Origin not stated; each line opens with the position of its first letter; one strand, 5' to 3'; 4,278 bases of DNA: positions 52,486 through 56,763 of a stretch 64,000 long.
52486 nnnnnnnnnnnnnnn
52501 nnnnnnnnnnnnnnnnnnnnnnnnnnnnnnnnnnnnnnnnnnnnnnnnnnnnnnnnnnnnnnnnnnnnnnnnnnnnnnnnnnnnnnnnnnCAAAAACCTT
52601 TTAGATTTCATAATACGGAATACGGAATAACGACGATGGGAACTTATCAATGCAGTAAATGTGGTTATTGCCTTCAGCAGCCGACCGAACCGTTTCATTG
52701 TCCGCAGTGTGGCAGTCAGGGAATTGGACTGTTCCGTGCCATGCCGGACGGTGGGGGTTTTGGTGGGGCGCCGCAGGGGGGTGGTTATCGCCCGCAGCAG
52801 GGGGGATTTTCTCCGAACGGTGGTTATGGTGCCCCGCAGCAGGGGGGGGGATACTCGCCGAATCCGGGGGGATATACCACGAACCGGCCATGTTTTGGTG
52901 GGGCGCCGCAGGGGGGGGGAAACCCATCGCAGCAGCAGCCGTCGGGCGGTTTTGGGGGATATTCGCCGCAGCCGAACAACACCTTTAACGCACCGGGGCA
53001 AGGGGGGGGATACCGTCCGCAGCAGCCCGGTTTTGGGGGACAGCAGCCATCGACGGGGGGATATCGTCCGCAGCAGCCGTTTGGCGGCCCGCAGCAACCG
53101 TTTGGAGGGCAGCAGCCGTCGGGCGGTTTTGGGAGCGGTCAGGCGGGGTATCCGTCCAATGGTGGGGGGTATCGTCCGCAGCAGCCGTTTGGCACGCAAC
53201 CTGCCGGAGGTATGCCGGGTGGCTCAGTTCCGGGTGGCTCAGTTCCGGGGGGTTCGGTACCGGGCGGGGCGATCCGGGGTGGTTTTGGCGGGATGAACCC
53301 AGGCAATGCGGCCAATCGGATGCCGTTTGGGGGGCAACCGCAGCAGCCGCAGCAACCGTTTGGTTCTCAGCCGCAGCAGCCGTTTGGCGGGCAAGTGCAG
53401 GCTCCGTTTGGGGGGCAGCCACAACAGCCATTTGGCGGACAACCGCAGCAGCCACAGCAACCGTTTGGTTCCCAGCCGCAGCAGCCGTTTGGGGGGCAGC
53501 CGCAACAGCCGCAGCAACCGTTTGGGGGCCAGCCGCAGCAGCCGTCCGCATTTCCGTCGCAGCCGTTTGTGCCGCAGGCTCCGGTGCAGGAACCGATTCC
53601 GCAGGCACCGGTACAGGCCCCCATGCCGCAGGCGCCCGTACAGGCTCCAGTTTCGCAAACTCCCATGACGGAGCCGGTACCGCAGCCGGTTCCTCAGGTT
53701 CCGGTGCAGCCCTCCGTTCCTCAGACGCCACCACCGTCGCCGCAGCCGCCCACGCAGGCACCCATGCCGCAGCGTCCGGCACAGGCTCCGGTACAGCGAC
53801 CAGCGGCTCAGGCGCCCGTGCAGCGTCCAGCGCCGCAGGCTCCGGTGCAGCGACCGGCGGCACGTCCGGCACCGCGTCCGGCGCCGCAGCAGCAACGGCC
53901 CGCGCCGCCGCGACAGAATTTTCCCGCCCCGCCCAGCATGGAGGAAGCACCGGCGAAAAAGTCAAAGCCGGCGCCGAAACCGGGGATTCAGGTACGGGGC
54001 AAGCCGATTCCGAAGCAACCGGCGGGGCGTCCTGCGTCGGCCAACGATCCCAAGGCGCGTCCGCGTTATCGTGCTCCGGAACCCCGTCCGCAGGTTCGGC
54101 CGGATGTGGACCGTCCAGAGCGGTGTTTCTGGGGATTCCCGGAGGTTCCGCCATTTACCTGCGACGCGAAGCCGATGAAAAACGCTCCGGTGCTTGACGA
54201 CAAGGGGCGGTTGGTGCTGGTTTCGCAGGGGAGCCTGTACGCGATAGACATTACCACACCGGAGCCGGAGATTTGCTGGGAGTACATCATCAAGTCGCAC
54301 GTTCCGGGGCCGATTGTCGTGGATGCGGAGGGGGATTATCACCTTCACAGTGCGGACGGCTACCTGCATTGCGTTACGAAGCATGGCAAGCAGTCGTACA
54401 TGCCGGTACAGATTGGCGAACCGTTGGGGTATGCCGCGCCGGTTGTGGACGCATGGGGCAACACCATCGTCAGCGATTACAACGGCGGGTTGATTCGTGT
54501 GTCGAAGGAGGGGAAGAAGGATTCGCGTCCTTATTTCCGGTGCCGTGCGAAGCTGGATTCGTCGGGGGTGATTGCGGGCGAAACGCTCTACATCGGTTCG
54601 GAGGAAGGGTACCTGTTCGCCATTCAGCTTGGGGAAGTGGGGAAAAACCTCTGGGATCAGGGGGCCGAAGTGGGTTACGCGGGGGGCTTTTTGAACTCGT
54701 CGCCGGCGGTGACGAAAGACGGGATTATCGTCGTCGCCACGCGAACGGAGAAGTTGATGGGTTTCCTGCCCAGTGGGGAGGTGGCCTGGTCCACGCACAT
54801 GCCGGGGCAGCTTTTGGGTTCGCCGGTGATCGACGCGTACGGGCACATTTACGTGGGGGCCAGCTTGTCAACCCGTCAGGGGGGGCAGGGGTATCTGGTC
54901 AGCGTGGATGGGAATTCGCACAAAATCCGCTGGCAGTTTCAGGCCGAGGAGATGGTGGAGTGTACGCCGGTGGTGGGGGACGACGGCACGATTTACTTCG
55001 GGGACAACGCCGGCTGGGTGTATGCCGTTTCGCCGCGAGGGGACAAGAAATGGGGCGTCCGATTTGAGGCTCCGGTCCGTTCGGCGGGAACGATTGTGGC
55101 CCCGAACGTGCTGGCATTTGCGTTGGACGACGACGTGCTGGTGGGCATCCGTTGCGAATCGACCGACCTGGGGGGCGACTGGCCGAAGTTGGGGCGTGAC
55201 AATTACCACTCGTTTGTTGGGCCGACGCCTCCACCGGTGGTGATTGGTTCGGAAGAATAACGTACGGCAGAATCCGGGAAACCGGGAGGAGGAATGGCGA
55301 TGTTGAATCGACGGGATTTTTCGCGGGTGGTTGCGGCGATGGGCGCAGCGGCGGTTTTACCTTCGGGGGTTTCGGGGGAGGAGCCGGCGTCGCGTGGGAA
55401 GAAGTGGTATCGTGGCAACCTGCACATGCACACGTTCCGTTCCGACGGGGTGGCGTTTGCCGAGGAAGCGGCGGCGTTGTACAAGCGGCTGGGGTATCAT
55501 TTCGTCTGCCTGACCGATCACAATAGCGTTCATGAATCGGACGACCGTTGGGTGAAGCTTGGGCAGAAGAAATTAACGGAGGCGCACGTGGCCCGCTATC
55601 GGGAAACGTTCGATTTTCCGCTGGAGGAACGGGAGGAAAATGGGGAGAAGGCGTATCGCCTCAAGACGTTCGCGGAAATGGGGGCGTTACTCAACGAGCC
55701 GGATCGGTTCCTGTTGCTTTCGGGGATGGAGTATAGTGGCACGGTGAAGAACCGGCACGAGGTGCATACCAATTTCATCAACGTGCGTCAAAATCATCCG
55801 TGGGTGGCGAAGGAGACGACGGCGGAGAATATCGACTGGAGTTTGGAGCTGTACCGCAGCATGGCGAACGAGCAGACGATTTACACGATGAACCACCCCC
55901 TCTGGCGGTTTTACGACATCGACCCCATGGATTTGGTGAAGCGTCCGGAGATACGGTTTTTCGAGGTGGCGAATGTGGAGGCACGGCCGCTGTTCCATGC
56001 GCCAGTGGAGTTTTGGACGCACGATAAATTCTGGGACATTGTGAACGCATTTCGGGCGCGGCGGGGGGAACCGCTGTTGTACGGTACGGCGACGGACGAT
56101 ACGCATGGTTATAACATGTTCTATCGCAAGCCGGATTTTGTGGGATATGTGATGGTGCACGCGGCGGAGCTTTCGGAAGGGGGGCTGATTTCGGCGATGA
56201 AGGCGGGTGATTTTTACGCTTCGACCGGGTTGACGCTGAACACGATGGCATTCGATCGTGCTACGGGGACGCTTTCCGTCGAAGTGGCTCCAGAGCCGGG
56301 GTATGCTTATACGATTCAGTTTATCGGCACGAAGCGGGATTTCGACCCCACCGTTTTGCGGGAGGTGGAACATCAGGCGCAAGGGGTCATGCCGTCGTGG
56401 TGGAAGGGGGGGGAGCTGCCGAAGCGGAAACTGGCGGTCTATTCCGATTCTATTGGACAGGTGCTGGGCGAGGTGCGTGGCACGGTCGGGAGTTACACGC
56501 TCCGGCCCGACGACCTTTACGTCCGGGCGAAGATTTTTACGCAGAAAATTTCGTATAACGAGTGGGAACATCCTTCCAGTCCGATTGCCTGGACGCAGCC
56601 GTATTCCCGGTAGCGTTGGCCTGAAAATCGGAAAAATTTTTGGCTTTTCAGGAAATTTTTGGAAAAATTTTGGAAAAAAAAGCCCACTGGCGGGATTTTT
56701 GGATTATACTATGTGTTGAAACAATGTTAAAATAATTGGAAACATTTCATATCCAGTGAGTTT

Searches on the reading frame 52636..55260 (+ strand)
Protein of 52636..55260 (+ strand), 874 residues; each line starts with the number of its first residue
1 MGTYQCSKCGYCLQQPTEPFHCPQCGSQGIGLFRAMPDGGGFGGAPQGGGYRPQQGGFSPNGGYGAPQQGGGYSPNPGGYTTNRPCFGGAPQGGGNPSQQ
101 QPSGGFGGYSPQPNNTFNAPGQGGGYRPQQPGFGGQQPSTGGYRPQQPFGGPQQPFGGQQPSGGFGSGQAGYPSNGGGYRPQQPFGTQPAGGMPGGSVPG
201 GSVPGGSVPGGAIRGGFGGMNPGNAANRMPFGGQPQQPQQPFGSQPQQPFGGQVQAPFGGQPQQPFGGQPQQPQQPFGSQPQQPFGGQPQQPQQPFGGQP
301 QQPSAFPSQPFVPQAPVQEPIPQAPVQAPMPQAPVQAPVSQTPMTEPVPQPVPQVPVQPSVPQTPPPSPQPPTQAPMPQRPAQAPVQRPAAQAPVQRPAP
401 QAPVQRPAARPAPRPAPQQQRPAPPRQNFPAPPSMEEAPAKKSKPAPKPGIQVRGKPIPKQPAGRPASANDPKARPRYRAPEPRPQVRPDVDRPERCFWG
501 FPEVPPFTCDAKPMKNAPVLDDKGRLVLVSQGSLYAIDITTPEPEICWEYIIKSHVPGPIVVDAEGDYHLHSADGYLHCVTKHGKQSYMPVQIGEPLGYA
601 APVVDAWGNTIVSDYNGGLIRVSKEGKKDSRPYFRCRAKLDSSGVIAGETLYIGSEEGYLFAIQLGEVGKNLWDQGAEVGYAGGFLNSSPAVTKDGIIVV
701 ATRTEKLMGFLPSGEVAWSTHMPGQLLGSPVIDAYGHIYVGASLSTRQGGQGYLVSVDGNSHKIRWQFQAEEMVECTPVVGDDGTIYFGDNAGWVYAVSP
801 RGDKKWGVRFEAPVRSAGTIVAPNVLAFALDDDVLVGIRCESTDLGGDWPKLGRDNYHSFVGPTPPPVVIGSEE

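Call 3: search_protein_families(library=pfam, proteins=[window:52636-55260:+], max_evalue=0.1)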
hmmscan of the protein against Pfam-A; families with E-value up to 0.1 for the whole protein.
window:52636-55260:+ (874 aa): 4 families
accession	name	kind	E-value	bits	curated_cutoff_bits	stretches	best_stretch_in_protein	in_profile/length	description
PF13570.13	Beta-prop_ACSF4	-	8.2e-18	65.3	133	2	638-840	49-243/329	Beta-alanine-activating enzyme, beta-propeller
PF13360.13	PQQ_2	-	3.2e-14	53.6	27.6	1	669-813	13-149/233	Outer membrane protein assembly factor BamB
PF23455.1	DUF7129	-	0.02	15.1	30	1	2-28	10-36/45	Domain of unknown function (DUF7129)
PF21349.2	RUBY_RBDX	-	0.055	13.4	26.5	0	4-26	1-23/30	Rubrerythrin, rubredoxin-like domain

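Call 4: search_protein_families(library=padloc, proteins=[window:52636-55260:+], max_evalue=0.1)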
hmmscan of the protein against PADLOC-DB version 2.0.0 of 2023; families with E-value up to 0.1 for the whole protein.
window:52636-55260:+ (874 aa): 1 family
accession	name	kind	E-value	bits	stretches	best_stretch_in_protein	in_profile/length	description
PDLC02578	DrmB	-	0.025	12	1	3-35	70-102/460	DrmB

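Call 10: search_protein_families(library=ncbifam, proteins=[window:52636-55260:+], max_evalue=0.1)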
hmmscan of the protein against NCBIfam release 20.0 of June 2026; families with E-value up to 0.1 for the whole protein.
window:52636-55260:+ (874 aa): 6 families
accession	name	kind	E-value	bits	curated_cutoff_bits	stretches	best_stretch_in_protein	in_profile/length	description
TIGR03300.1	assembly_YfgL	equivalog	1.9e-10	40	285.2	2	645-734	62-145/377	outer membrane protein assembly factor BamB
NF008351.0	PRK11138.1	equivalog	3.2e-09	35.8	423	2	638-722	110-188/394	outer membrane protein assembly factor BamB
NF053615.1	SerThrKinAfsKStmc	equivalog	8.8e-05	21.3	1300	1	641-838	567-759/809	protein serine/threonine kinase AfsK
TIGR04528.1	acido_non_PQQ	subfamily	0.0025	16.7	650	0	747-815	396-466/493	acido-empty-quinoprotein group A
NF045720.1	rubredox_RCKP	subfamily_domain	0.006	16.1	45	1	1-29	1-29/34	RCKP-type rubredoxin-like domain-containing protein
TIGR03075.1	PQQ_enz_alc_DH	subfamily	0.0082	14.8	480.05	0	729-811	418-504/530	PQQ-dependent dehydrogenase, methanol/ethanol family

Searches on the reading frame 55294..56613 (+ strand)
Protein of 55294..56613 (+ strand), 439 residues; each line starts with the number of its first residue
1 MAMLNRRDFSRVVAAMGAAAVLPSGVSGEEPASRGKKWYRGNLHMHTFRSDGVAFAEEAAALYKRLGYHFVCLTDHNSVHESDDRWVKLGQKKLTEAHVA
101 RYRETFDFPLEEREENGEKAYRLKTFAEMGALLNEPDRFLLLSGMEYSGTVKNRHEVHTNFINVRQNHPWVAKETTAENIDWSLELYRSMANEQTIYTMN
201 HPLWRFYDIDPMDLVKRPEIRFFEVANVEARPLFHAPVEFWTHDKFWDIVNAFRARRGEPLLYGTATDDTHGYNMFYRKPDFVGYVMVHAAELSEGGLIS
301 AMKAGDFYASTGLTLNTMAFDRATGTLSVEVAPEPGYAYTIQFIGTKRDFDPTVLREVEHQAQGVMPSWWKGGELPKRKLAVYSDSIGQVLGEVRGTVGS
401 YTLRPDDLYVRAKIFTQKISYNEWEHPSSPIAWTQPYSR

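Call 3: search_protein_families(library=pfam, proteins=[window:55294-56613:+], max_evalue=0.1)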
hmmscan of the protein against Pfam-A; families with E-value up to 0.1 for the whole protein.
window:55294-56613:+ (439 aa): 1 family
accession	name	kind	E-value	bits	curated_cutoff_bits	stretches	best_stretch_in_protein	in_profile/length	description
PF02811.25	PHP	-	0.00017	22.4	26.4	1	43-85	2-46/164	PHP domain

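Call 4: search_protein_families(library=padloc, proteins=[window:55294-56613:+], max_evalue=0.1)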
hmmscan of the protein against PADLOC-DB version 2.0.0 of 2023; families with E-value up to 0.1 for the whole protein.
window:55294-56613:+ (439 aa): 0 families

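Call 10: search_protein_families(library=ncbifam, proteins=[window:55294-56613:+], max_evalue=0.1)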
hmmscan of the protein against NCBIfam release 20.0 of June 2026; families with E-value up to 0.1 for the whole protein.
window:55294-56613:+ (439 aa): 5 families
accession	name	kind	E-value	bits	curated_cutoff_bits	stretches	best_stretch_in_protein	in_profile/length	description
NF038032.1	CehA_McbA_metalo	domain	3.8e-21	75.8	80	2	133-415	53-299/315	CehA/McbA family metallohydrolase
NF006375.0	PRK08609.1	equivalog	8e-05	21.4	426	1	40-78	336-374/571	DNA polymerase/3'-5' exonuclease PolX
NF005928.0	PRK07945.1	equivalog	8.4e-05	22.1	250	1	37-77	96-136/337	PHP domain-containing protein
NF045780.1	TrlF_fam_ATP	equivalog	0.0012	17.6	350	1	34-85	1-60/944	TrlF family AAA-like ATPase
NF004981.0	PRK06361.1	equivalog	0.015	14.7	117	1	42-81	3-42/217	histidinol phosphate phosphatase domain-containing protein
